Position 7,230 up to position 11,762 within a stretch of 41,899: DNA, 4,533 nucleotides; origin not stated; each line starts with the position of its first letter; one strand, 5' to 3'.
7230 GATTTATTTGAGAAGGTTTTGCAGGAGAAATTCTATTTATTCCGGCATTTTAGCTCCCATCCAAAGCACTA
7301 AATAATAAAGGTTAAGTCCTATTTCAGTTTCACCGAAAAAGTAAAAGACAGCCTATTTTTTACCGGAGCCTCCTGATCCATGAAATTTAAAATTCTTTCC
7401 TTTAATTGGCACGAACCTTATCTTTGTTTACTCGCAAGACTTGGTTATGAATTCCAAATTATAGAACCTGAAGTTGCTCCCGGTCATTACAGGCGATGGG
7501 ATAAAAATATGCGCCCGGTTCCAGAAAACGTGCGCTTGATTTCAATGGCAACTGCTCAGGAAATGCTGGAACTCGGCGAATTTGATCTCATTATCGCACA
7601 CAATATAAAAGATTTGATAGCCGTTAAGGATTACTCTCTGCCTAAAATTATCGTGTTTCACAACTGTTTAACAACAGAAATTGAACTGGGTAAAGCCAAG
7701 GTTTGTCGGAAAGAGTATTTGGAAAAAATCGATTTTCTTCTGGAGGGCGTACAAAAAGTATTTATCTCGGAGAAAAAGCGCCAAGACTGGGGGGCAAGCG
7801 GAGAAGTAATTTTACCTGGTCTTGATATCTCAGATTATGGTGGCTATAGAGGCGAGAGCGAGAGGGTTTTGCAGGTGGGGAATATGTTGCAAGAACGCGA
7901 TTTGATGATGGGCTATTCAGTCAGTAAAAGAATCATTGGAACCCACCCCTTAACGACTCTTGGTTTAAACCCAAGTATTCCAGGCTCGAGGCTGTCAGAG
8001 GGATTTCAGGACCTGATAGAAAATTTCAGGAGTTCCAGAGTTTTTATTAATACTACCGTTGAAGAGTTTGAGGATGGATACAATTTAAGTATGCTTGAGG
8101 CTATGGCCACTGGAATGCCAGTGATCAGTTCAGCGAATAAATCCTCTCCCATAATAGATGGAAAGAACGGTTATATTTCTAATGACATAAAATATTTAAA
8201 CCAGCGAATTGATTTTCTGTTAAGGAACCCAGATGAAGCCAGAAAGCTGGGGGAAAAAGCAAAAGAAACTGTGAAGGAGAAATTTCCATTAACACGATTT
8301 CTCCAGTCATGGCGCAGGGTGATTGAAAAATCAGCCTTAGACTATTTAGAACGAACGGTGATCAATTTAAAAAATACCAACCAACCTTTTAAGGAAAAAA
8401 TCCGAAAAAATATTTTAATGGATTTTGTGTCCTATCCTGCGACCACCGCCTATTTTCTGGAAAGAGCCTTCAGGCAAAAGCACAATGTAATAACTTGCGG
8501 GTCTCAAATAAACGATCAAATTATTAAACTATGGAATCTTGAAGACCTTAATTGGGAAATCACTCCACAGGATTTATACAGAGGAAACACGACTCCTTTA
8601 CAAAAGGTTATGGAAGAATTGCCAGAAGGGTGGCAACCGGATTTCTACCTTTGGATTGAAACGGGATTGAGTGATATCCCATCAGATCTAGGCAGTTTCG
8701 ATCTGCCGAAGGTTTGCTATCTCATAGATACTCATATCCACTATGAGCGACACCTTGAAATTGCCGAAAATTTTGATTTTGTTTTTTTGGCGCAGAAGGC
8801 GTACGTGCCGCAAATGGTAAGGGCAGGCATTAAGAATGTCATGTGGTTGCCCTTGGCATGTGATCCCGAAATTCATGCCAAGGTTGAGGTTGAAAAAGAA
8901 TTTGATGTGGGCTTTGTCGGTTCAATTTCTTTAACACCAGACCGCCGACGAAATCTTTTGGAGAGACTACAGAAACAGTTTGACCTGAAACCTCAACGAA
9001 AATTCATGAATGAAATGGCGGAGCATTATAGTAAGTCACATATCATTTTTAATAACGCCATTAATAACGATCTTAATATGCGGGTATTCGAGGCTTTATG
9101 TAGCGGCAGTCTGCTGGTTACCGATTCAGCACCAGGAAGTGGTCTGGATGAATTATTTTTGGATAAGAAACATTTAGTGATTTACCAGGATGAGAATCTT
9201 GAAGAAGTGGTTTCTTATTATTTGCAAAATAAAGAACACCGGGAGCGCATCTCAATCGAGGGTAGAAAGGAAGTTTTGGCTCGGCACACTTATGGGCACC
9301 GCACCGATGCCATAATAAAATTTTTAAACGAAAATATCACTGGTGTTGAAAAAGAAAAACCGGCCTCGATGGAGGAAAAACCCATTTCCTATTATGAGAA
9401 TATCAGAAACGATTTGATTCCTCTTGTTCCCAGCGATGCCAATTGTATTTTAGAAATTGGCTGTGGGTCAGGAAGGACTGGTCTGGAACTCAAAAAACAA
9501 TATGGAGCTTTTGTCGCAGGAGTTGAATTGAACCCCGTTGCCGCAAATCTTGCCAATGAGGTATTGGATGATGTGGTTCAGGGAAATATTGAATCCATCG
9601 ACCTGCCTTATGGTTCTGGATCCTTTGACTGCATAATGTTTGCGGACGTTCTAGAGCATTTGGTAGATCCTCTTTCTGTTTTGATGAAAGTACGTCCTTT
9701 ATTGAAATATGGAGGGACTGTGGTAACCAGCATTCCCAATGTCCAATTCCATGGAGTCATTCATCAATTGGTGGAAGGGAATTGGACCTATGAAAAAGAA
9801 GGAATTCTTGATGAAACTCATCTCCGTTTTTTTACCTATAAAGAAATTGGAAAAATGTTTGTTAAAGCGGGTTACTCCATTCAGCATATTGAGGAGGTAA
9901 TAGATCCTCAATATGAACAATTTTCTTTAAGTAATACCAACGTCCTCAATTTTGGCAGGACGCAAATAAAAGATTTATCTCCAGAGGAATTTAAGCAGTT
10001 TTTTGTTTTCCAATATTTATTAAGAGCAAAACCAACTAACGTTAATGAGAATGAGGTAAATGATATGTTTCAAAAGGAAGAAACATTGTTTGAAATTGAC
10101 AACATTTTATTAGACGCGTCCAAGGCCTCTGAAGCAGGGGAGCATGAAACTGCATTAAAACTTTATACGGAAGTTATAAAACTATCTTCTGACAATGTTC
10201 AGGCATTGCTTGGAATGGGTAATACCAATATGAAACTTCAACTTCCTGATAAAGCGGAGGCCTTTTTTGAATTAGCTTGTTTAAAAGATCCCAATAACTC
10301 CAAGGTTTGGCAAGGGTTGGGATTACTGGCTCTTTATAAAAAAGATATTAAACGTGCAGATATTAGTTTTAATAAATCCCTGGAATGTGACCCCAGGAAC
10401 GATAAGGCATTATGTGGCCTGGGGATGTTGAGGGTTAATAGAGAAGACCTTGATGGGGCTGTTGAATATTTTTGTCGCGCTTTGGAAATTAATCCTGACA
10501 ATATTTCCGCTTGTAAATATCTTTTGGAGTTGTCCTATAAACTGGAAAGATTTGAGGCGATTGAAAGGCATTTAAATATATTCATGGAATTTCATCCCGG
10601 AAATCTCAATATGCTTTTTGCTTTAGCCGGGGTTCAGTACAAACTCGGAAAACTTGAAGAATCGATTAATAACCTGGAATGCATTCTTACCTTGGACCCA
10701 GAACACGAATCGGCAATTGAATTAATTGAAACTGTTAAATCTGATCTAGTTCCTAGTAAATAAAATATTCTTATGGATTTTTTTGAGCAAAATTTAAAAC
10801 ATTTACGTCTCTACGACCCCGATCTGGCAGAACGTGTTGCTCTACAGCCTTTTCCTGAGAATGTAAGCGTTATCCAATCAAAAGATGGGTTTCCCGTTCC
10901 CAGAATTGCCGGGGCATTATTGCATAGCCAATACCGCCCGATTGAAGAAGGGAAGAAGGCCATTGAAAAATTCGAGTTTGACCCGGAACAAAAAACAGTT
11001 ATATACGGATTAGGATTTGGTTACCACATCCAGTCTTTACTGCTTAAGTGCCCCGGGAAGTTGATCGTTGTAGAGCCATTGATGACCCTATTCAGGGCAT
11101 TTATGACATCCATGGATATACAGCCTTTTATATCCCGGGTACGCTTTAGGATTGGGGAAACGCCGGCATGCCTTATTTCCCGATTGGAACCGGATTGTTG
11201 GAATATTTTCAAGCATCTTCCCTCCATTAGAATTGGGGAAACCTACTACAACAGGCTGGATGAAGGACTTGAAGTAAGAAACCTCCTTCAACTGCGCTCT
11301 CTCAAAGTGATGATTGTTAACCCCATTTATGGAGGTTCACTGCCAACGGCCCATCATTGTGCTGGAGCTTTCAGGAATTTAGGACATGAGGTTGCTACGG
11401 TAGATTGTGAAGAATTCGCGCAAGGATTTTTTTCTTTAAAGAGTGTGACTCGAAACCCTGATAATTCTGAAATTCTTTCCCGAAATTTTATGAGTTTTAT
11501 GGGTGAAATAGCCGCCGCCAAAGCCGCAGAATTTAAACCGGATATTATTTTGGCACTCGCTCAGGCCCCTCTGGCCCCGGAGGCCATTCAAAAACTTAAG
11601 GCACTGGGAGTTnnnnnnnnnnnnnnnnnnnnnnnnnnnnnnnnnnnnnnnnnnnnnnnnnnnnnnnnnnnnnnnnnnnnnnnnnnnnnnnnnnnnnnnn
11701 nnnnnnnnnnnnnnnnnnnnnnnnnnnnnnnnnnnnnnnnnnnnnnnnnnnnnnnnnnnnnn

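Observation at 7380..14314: Seven-kb glycosylation block built from unusual domain fusions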

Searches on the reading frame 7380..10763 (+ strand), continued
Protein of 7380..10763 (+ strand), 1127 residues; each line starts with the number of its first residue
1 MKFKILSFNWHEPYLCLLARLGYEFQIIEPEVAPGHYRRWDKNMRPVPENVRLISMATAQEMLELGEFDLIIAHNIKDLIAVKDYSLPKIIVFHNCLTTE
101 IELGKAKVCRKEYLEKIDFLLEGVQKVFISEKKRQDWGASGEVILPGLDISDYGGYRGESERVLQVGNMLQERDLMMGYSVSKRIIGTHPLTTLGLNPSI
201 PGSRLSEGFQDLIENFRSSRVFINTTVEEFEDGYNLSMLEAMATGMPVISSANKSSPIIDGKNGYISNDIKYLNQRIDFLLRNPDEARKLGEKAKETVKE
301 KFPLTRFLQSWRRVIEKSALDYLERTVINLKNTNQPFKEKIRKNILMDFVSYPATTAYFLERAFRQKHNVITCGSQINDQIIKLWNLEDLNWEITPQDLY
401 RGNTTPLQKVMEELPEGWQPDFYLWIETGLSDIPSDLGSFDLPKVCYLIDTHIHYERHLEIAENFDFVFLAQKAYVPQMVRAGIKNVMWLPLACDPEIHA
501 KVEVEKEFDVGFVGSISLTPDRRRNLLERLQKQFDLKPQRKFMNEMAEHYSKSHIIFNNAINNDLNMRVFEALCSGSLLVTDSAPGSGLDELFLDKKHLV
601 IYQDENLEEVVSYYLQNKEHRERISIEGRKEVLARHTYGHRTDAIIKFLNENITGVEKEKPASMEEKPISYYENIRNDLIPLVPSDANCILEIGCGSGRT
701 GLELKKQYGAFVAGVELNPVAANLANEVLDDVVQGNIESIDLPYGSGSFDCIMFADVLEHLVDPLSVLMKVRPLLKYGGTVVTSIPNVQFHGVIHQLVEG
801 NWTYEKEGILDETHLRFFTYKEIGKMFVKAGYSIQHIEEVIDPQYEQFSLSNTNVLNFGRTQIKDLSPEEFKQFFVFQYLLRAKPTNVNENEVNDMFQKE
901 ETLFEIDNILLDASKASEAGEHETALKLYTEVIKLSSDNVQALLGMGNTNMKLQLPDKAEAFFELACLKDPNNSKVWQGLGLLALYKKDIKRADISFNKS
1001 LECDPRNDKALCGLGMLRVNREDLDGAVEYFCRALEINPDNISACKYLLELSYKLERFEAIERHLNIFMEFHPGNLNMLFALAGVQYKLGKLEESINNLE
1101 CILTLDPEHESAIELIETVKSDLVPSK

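Call 12: find_encoding_contigs(protein=P0094, flank=10000, max_places=2)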
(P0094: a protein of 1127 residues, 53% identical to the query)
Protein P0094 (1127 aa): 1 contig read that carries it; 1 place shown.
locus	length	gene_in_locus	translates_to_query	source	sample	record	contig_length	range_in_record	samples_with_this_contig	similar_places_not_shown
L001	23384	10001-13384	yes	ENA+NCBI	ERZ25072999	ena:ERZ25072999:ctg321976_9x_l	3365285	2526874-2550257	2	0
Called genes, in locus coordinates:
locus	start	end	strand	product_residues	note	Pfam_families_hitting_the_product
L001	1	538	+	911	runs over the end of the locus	PF02433:FixO (faint), PF13442:Cytochrome_CBB3 (faint), PF00034:Cytochrom_C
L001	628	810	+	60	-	-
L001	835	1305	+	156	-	PF04471:Mrr_cat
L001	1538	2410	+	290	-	PF02219:MTHFR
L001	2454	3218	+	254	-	PF03781:FGE-sulfatase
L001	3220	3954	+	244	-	-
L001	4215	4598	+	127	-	-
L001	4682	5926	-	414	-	-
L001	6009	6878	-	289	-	PF03783:CsgG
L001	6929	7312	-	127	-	-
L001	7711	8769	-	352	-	PF01464:SLT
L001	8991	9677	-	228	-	PF00174:Oxidored_molyb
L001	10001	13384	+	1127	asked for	PF00534:Glycos_transf_1, PF13692:Glyco_trans_1_4, PF13524:Glyco_trans_1_2, PF13489:Methyltransf_23, PF08241:Methyltransf_11, PF08242:Methyltransf_12, PF13649:Methyltransf_25, PF13847:Methyltransf_31, +16 more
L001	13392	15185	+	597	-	PF13524:Glyco_trans_1_2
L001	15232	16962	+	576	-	PF01075:Glyco_transf_9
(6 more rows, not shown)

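Call 13: find_encoding_contigs(protein=P0108, flank=10000, max_places=2)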
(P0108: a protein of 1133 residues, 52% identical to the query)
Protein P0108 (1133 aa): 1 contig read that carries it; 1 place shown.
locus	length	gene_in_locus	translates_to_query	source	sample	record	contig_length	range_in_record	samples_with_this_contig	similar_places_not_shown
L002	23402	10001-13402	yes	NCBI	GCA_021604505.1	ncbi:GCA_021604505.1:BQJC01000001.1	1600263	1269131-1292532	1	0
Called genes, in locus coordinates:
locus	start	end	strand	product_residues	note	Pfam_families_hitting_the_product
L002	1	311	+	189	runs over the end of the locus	PF00355:Rieske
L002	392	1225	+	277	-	PF00033:Cytochrome_B, PF14358:DUF4405 (weak), PF13631:Cytochrom_B_N_2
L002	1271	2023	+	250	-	PF00032:Cytochrom_B_C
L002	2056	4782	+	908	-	PF02433:FixO (faint), PF04136:COG3_N (weak), PF13442:Cytochrome_CBB3 (faint), PF00034:Cytochrom_C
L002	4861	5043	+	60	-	-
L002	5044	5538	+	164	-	PF04471:Mrr_cat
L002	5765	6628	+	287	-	PF02219:MTHFR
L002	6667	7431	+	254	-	PF03781:FGE-sulfatase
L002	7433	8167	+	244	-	-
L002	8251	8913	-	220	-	PF01464:SLT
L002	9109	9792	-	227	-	PF00174:Oxidored_molyb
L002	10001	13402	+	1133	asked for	PF13692:Glyco_trans_1_4 (weak), PF13524:Glyco_trans_1_2, PF13489:Methyltransf_23, PF08241:Methyltransf_11, PF08242:Methyltransf_12, PF13649:Methyltransf_25, PF13847:Methyltransf_31, PF13432:TPR_16 (weak), +14 more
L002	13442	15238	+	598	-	PF13524:Glyco_trans_1_2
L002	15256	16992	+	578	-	PF01075:Glyco_transf_9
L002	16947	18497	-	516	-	PF00162:PGK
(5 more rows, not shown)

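Call 16: search_solved_structures(query=window:7380-10760:+, max_evalue=0.001)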
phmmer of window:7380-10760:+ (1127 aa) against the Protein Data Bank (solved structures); distinct sequences matched with E-value up to 0.001: 104 (the best 60 are shown).
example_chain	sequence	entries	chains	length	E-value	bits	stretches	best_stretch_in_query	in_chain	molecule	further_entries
9qhb_A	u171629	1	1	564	1.8e-74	254.2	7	919-1055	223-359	Engineered tetratricopeptide repeat protein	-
3cc8_A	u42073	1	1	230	1.4e-49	171.7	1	658-883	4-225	Putative methyltransferase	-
9qhc_A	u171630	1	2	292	7.5e-34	119.6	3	919-1048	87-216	Engineered tetratricopeptide repeat protein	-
8bu0_A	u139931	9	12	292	7.7e-29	103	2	941-1107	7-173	Consensus tetratricopeptide repeat protein | Crystal structure of an 8-repeat consensus TPR superhelix with Zinc. | Monomer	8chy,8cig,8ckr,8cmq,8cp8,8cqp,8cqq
7obi_A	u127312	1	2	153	3.9e-16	61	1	918-1048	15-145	CTPR-rv4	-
6vl6_A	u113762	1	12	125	1.2e-14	56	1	962-1053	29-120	T33_dn2A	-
5hrz_A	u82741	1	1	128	4e-14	54.3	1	962-1048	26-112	TPR domain protein 1na0C3_3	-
8ch0_A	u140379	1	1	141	2e-13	52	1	918-1039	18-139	Consensus tetratricopeptide repeat protein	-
2fo7_A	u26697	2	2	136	2.7e-13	51.6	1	918-1039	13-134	SYNTHETIC CONSENSUS TPR PROTEIN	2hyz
4rg6_A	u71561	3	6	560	3.5e-13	51.2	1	920-1109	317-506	Cell division cycle protein 27 homolog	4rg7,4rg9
1na0_A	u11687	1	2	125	3.6e-13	51.2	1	939-1046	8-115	designed protein CTPR3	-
5khu_F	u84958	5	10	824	7.4e-13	50.1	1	920-1109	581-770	Cell division cycle protein 27 homolog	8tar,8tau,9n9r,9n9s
4ui9_F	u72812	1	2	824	7.4e-13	50.1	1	920-1109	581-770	CELL DIVISION CYCLE PROTEIN 27 HOMOLOG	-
5a31_F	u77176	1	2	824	7.4e-13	50.1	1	920-1109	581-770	ANAPHASE-PROMOTING COMPLEX SUBUNIT 3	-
5g04_F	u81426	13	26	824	7.4e-13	50.1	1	920-1109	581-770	CELL DIVISION CYCLE PROTEIN 27 HOMOLOG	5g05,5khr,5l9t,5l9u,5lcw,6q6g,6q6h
6uv6_A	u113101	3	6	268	9.2e-08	33.2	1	681-785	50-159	D-glucose O-methyltransferase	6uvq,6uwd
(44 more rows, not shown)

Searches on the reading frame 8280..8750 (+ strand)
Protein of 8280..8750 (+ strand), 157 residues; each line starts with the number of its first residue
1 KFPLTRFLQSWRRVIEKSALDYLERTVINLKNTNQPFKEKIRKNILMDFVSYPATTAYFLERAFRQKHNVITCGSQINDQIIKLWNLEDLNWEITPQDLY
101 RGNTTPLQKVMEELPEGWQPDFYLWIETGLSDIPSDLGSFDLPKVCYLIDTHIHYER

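Call 10: search_protein_families(library=pfam, proteins=[window:8280-8750:+], max_evalue=1)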
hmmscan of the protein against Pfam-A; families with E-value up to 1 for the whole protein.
window:8280-8750:+ (157 aa): 1 family
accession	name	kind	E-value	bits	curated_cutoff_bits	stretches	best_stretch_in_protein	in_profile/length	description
PF18026.6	Exog_C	-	0.068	13.5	29.5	0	107-124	24-42/49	Endo/exonuclease (EXOG) C-terminal domain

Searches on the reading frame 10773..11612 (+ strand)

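Call 10: search_protein_families(library=pfam, proteins=[window:10773-11612:+], max_evalue=1)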
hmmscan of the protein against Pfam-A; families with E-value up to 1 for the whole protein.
window:10773-11612:+ (280 aa): 1 family
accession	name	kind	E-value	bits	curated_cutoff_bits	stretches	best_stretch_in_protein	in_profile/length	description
PF20157.4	Maf_flag10_N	-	5.4e-07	29.7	23.5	1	72-124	112-165/228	Glycosyltransferase Maf N-terminal domain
